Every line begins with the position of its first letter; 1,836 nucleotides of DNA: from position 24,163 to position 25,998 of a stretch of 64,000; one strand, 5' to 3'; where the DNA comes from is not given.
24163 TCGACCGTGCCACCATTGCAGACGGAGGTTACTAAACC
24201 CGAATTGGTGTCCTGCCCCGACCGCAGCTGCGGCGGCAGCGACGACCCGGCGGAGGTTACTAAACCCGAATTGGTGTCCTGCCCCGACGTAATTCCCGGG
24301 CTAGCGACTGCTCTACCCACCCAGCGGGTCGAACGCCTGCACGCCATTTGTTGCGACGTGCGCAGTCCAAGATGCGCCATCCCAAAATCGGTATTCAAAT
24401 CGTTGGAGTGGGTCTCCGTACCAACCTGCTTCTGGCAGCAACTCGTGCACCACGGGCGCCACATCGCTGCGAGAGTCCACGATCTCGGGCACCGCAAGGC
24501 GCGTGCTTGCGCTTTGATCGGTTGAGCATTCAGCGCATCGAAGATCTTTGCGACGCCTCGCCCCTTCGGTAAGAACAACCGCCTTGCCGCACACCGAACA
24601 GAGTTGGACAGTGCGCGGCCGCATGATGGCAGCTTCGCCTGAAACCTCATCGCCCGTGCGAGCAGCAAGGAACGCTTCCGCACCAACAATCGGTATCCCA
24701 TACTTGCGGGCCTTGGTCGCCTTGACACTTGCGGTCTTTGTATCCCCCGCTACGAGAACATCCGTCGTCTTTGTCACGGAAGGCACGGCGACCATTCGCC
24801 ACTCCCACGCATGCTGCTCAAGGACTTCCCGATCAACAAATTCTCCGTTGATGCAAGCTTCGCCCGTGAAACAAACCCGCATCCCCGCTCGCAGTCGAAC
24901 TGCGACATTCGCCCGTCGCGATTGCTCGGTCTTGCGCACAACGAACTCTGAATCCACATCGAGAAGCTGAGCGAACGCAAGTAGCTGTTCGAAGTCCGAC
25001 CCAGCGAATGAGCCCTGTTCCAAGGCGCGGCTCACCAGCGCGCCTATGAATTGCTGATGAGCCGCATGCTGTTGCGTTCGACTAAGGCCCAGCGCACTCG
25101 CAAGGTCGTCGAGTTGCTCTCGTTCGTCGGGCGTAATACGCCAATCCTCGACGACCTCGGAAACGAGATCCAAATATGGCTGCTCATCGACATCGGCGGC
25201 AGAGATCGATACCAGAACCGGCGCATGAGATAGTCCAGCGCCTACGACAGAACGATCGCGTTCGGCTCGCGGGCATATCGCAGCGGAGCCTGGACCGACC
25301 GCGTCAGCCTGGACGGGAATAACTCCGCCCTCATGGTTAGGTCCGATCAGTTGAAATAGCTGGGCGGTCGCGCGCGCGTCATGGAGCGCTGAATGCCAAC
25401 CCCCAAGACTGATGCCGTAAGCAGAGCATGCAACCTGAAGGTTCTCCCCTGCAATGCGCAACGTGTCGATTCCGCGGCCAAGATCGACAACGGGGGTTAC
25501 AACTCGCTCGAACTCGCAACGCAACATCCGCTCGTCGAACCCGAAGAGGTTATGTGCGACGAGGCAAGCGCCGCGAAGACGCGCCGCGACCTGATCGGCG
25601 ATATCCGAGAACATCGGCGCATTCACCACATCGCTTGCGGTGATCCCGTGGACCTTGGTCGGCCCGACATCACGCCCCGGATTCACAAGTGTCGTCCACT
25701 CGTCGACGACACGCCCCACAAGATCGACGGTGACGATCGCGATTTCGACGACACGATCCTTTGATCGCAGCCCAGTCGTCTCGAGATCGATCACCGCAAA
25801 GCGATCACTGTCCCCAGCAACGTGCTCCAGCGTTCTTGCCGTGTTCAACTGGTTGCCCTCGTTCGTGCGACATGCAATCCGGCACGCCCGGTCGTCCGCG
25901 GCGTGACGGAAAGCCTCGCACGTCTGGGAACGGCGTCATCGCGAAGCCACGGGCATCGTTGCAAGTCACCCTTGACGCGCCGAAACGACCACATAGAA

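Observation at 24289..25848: DEDDh exonuclease-BRCT-Zn-ribbon-DUF2510 gene ending 24 nt from the CRISPR array on the crRNA strand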

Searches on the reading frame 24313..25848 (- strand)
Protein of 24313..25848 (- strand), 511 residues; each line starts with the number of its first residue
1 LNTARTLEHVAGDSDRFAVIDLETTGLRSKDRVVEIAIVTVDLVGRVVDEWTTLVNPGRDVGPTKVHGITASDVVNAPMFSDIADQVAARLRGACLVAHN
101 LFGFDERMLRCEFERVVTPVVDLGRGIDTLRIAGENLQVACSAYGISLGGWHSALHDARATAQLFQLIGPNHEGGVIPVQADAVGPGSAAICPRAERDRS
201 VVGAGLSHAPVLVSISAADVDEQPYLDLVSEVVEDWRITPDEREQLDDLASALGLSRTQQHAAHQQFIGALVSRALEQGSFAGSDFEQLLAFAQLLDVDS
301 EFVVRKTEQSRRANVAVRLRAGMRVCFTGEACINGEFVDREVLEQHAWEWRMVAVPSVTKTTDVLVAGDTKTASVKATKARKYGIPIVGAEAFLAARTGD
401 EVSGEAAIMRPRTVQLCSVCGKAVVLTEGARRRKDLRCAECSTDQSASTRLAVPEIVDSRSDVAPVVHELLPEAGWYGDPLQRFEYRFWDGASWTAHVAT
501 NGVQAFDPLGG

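Call 6: search_protein_families(library=pfam, proteins=[window:24313-25848:-], max_evalue=0.01)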
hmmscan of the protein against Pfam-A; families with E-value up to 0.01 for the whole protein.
window:24313-25848:- (511 aa): 4 families
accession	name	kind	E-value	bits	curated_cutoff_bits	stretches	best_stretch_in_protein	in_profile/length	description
PF00929.31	RNase_T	-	9.6e-20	72.2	24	1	19-165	2-164/164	Exonuclease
PF10708.14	DUF2510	-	9.9e-09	35.2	24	1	474-504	1-32/35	Protein of unknown function (DUF2510)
PF16473.11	Rv2179c-like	-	0.00021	21.5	27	1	18-166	3-174/177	3'-5' exoribonuclease Rv2179c-like domain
PF00533.33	BRCT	-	0.0076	16.9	21.3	0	322-391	8-72/78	BRCA1 C Terminus (BRCT) domain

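Call 7: search_protein_families(library=ncbifam, proteins=[window:24313-25848:-], max_evalue=0.01)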
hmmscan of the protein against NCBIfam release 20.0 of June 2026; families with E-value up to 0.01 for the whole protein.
window:24313-25848:- (511 aa): 25 families
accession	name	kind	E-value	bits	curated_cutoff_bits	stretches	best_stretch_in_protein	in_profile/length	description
NF004719.0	PRK06063.1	equivalog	1.7e-43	148.8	389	2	14-166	15-174/331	DEDDh family exonuclease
NF005906.0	PRK07883.1-4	equivalog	4.5e-25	88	495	1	16-166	7-165/563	DEDD exonuclease domain-containing protein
TIGR01407.1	dinG_rel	hypoth_equivalog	1.8e-22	79.4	547.7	1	16-168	1-161/889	putative DnaQ family exonuclease/DinG family helicase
NF005981.0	PRK08074.1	equivalog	1.6e-21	76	789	1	14-166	2-163/931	ATP-dependent DNA helicase DinG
TIGR01406.1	dnaQ_proteo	equivalog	1.3e-20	74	222.7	1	16-165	1-165/231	DNA polymerase III subunit epsilon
NF005905.0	PRK07883.1-3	equivalog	1.3e-18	67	508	1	17-168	26-188/581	DEDD exonuclease domain-containing protein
NF005907.0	PRK07883.1-5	equivalog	5.1e-18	64.8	454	1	17-165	30-188/584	DEDD exonuclease domain-containing protein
TIGR00573.1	dnaq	subfamily_domain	1.8e-17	63.6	71.5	1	14-167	6-172/217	exonuclease, DNA polymerase III, epsilon subunit family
NF004316.1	PRK05711.1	equivalog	1.9e-17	63.7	196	1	16-165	2-166/234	DNA polymerase III subunit epsilon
TIGR01405.1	polC_Gram_pos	equivalog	1.4e-16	59.4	1043.45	1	15-168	189-350/1211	DNA polymerase III subunit alpha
NF005927.0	PRK07942.1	subfamily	8.3e-16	58.4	186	1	16-172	8-180/232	DNA polymerase III subunit epsilon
NF001688.0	PRK00448.1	equivalog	8.3e-16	56.7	873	1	8-166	416-582/1445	PolC-type DNA polymerase III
NF005569.0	PRK07246.1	equivalog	2.3e-15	56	794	1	14-165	6-163/820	bifunctional DnaQ family exonuclease/ATP-dependent helicase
NF005289.0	PRK06807.1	equivalog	2.2e-14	53.4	335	1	15-166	8-166/313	3'-5' exonuclease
NF005836.0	PRK07740.1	equivalog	3.6e-13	49.5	261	1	17-166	61-220/244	hypothetical protein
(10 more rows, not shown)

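Call 13: find_homologous_proteins(query=window:24316-25848:-, max_evalue=0.00001)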
Query window:24316-25848:- (511 aa): 680 proteins with E <= 0.00001 among 8000 candidates; the best 120 are listed.
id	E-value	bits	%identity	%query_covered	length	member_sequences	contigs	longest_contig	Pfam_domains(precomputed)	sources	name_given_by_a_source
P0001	0.0e+0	1098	100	96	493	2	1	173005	PF00929.32,PF10708.15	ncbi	ncbi:MAG: exonuclease domain-containing protein [Acidimicrobiia bacterium]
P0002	1.4e-122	428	50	85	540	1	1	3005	PF00929.32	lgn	-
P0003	7.4e-121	422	48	89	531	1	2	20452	PF00929.32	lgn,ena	-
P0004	2.0e-114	401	47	86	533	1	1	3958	PF00929.32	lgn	-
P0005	3.7e-82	295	44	79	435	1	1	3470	PF00929.32,PF16473.12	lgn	-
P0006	2.9e-81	292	40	90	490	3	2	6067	PF00929.32,PF16473.12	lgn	-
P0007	1.4e-80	290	42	87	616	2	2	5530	PF00929.32,PF10708.15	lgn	-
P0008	2.4e-80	289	42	86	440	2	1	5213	PF00929.32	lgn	-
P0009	3.8e-80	288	41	82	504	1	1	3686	PF00929.32,PF16473.12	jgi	jgi:DNA polymerase III subunit epsilon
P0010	9.7e-76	274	41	86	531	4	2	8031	PF00929.32,PF24455.2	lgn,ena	-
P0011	6.3e-75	271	39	91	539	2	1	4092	PF00929.32,PF00533.34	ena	-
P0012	1.8e-74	270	42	81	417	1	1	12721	PF00929.32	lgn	-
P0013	6.3e-74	268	38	92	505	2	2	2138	PF00929.32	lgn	-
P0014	9.9e-74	267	39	86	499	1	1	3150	PF00929.32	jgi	jgi:DNA polymerase-3 subunit epsilon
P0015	3.7e-73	265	37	87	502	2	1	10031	PF00929.32,PF00533.34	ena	-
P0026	1.3e-65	240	38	85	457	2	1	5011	PF00929.32,PF16473.12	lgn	-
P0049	2.8e-62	229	40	75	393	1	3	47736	PF00929.32,PF16473.12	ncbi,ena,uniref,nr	ncbi:unannotated protein [freshwater metagenome]|uniref:Unannotated protein n=1 Tax=freshwater metag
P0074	2.2e-54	203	39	74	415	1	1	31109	PF05099.19,PF00929.32,PF00533.34,PF16473.12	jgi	jgi:DNA polymerase-3 subunit epsilon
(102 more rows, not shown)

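Call 16: find_related_loci(query=A1, collection=genome_contigs, flank=10000)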
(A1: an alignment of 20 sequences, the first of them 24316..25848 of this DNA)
Query A1 (511 aa) in genome_contigs; peptide patterns used: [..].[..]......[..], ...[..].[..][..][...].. (x = any residue, [..] = any of these).
600 stretches matched a pattern (row limit reached: there are more); 505 encode a relative of the query (tblastn E <= 1e-3); the best 80 are kept; 80 distinct loci.
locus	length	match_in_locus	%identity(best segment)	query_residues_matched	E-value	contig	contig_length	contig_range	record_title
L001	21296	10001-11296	41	7-443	9e-74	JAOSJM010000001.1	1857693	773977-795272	MAG: Acidimicrobiia bacterium isolate FR_3 FR-Acidimicrobiia-3_s1, whole genome shotgun sequence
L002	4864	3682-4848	42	11-395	4e-71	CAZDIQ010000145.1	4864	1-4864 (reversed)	MAG TPA_asm: uncultured Acidimicrobiaceae bacterium isolate SRP344714_co2_149 genome assembly, contig: NODE_45239_length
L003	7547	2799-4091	39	7-443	3e-71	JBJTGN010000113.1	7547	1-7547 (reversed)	MAG: Actinomycetota bacterium isolate samp_4319_concoct_650 samp_4319_440933, whole genome shotgun sequence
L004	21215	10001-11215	40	2-495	3e-68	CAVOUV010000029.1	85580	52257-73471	MAG: uncultured Actinomycetota bacterium isolate MFD10043.bin.2.45 genome assembly, contig: contig_60906, whole genome s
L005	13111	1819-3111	37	7-442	2e-67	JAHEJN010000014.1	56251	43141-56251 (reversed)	MAG: Acidimicrobiales bacterium isolate Ww551 NODE_784_length_56251_cov_17.102851, whole genome shotgun sequence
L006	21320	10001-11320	37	7-454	9e-66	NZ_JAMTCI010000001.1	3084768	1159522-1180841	Williamsia deligens strain DSM 44902 LX14DRAFT_scaffold00001.1, whole genome shotgun sequence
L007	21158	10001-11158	37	4-394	8e-65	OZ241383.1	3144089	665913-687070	MAG: Acidimicrobiales bacterium isolate a90f8c27-fa5a-4faf-816a-670666cf7771 genome assembly, chromosome: 1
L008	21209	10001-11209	37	16-393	2e-56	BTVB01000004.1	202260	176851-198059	MAG: Gemmatimonadota bacterium AMX-MBFR-53 DNA, sequence04, whole genome shotgun sequence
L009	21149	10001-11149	39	12-406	6e-54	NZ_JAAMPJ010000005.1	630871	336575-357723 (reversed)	Lentzea alba strain NEAU-D13 Scaffold5, whole genome shotgun sequence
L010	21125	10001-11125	37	16-394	1e-51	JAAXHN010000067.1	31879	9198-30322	MAG: Acidimicrobiia bacterium isolate Plut_88890 unfiltered_Plut_88890_genomic_contig_876508, whole genome shotgun seque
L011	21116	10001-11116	37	12-393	3e-50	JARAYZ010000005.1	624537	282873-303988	Streptomyces sp. ID05-26A NODE_5_length_624537_cov_34.610298, whole genome shotgun sequence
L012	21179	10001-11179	39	17-393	4e-49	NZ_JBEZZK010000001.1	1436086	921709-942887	Streptosporangium sp. NPDC023963 NPDC023963_104_C5.ctg-0001, whole genome shotgun sequence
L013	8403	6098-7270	37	17-393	9e-49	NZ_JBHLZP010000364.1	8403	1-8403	Actinoallomurus acaciae strain TBRC 0563 idba_21_77_14_364, whole genome shotgun sequence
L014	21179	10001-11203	35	16-394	3e-47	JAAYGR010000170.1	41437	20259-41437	MAG: Bacillota bacterium isolate AS09scLD_252 158882_AS09, whole genome shotgun sequence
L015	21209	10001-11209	37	17-393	4e-46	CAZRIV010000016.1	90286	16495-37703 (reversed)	MAG TPA_asm: uncultured Bacteriovoracaceae bacterium isolate binchicken_co204_164 genome assembly, contig: NODE_200_leng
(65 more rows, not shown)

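Call 19: find_encoding_contigs(protein=P0003, flank=10000, max_places=6)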
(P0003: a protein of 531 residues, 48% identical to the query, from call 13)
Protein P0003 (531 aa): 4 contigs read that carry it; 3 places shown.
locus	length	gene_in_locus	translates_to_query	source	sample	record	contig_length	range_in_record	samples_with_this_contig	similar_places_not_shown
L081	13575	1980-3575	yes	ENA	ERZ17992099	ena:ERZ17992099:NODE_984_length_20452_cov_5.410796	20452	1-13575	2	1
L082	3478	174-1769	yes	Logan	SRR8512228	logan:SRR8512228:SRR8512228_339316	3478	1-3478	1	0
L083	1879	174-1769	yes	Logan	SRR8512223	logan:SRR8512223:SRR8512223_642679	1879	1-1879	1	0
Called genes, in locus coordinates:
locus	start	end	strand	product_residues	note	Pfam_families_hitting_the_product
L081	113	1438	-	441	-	PF02195:ParB_N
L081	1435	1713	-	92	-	-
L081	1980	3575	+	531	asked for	PF00929:RNase_T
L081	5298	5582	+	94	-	-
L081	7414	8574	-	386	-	-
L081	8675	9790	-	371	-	PF14659:Phage_int_SAM_3 (weak), PF22022:Phage_int_M (faint), PF00589:Phage_integrase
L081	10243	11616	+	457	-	PF00202:Aminotran_3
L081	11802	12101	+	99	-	-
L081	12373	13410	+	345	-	PF00154:RecA_N, PF08423:Rad51, PF06745:ATPase, PF27531:MT3502_N, PF01637:ATPase_2 (weak), PF21096:RecA_C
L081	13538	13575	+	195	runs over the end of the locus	PF05685:Uma2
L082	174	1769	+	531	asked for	PF00929:RNase_T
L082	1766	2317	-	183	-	-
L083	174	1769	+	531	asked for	PF00929:RNase_T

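Call 20: find_encoding_contigs(protein=P0004, flank=10000, max_places=6)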
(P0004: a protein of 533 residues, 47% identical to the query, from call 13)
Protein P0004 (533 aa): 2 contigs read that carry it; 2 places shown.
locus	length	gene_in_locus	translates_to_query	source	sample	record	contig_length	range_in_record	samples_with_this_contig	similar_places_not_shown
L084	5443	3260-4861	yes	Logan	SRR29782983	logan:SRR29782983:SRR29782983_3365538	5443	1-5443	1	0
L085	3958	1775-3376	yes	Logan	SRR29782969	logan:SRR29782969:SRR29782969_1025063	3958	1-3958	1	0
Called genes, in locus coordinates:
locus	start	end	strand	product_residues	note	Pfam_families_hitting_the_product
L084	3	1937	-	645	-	?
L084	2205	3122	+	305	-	PF13638:PIN_4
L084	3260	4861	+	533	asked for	PF00929:RNase_T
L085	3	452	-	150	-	?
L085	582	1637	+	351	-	PF13638:PIN_4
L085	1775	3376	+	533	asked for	PF00929:RNase_T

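Call 21: find_encoding_contigs(protein=P0002, flank=10000, max_places=6)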
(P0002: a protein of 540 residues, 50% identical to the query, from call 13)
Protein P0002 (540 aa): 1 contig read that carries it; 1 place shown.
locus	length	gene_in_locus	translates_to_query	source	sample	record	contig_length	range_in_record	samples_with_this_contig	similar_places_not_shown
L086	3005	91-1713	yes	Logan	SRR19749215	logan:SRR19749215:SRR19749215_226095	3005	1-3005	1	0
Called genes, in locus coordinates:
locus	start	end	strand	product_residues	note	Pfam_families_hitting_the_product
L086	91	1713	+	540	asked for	PF00929:RNase_T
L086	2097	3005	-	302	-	?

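Call 40: search_protein_families(library=padloc, proteins=[window:24316-25848:-, P0003], max_evalue=0.01)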
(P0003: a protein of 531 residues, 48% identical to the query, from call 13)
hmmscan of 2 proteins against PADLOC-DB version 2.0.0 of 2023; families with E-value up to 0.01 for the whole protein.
window:24316-25848:- (511 aa): 3 families
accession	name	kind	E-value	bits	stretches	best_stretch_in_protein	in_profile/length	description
PDLC05027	PDC-S48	-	5.7e-100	333.3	1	15-395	4-403/411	-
PDLC05028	PDC-S48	-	1.7e-58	196.4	1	16-393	19-407/512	-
PDLC01247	DEDDh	-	4.9e-32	109.5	1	19-166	2-139/139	"CAS-I,CAS-II,CAS-III,CAS-IV,CAS-V,CAS-VI; associated"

P0003 (531 aa): 3 families
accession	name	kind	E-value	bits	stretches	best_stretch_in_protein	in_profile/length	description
PDLC05027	PDC-S48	-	4.9e-105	349.9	1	51-430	5-403/411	-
PDLC05028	PDC-S48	-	3.8e-62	208.5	1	50-428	18-407/512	-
PDLC01247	DEDDh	-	1.7e-26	91.5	1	54-200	2-138/139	"CAS-I,CAS-II,CAS-III,CAS-IV,CAS-V,CAS-VI; associated"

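Call 41: search_protein_families(library=phrogs, proteins=[window:24316-25848:-, P0003], max_evalue=0.001)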
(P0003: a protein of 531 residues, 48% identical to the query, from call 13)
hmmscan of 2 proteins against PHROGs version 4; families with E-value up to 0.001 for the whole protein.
window:24316-25848:- (511 aa): 5 families
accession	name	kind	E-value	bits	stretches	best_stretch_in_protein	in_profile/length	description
phrog_192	-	DNA, RNA and nucleotide metabolism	6.6e-36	125.5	1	14-170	105-272/397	DNA polymerase exonuclease subunit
phrog_14632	-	DNA, RNA and nucleotide metabolism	8.7e-11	42.2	1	13-132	80-198/380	DNA polymerase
phrog_3869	-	DNA, RNA and nucleotide metabolism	3.4e-10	40.1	1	311-395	572-651/656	NAD-dependent DNA ligase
phrog_2561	-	DNA, RNA and nucleotide metabolism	3.3e-09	38.2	1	301-394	72-157/167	DNA ligase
phrog_3498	-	DNA, RNA and nucleotide metabolism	2.3e-07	31.8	1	295-395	152-251/256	NAD-dependent DNA ligase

P0003 (531 aa): 6 families
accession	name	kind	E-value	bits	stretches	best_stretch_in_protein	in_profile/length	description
phrog_192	-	DNA, RNA and nucleotide metabolism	2.7e-29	103.7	1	51-207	107-274/397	DNA polymerase exonuclease subunit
phrog_14632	-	DNA, RNA and nucleotide metabolism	1.7e-09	37.9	1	50-167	82-198/380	DNA polymerase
phrog_3869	-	DNA, RNA and nucleotide metabolism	2.8e-09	37.1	1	353-431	579-652/656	NAD-dependent DNA ligase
phrog_2561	-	DNA, RNA and nucleotide metabolism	4.1e-07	31.4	1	346-429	80-157/167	DNA ligase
phrog_3498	-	DNA, RNA and nucleotide metabolism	2.3e-06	28.6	1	342-429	165-250/256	NAD-dependent DNA ligase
phrog_3989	-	unknown function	7.6e-06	26.4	1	263-408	114-256/296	-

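Call 61: search_protein_families(library=padloc, alignment_id=A4, max_evalue=0.00001)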
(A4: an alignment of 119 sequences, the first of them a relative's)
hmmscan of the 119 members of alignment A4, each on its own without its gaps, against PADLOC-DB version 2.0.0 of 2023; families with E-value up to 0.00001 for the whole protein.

A. member 1, L001:7229-9685:- (818 aa): 11 families
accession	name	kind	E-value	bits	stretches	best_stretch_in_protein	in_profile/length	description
PDLC01734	typeIV_RecD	-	1.3e-29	101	1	435-779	343-711/763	RecD_0_IVD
PDLC05065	PDC-S68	-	4.2e-19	65.9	1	433-582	607-765/1221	-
PDLC01148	RecD_like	-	7.5e-19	65.5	1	434-778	316-674/719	RecD/Tra ATPase fused to N-terminal HHH domain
PDLC05064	PDC-S68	-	2.5e-18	63.3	1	449-579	701-841/1273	-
PDLC05035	PDC-S53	-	5.6e-14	49.2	1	445-588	507-647/900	-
PDLC05066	PDC-S68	-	2e-13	47.3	1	432-583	579-742/1202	-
PDLC04475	PDC-M16A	-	3.2e-11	40.5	0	432-506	12-89/721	-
PDLC04476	PDC-M16A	-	5e-11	39.7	1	432-512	5-89/691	-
PDLC02350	AbiO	-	1e-06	25.8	1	432-559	179-297/468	AbiO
PDLC02372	Nhi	-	3.7e-06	23.8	1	432-559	183-300/470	-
PDLC04474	PDC-M16A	-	6.2e-06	22.9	0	534-667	350-487/917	-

B. families by the number of members that match (of 119 scanned): 322 families (the first 25 are shown)
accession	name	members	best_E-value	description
PDLC03069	Specificity_I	3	3.4e-65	Type I specificity subunit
PDLC03072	Specificity_I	3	1.4e-40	Type I specificity subunit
PDLC03089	Specificity_I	3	1.8e-37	Type I specificity subunit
PDLC03105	Specificity_I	3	3.5e-35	Type I specificity subunit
PDLC03086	Specificity_I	3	1e-33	Type I specificity subunit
PDLC03100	Specificity_I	3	4.1e-32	Type I specificity subunit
PDLC03087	Specificity_I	3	4.7e-29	Type I specificity subunit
PDLC03108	Specificity_I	3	1.5e-27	Type I specificity subunit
PDLC03168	Specificity_I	3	2.1e-24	Type I specificity subunit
PDLC03068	Specificity_I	3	2.3e-24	Type I specificity subunit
PDLC03079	Specificity_I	3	5.2e-24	Type I specificity subunit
PDLC03066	Specificity_I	3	5.7e-23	Type I specificity subunit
PDLC03194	Specificity_I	3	1.6e-22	Type I specificity subunit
PDLC03169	Specificity_I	3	2.9e-22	Type I specificity subunit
PDLC03162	Specificity_I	3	7.8e-22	Type I specificity subunit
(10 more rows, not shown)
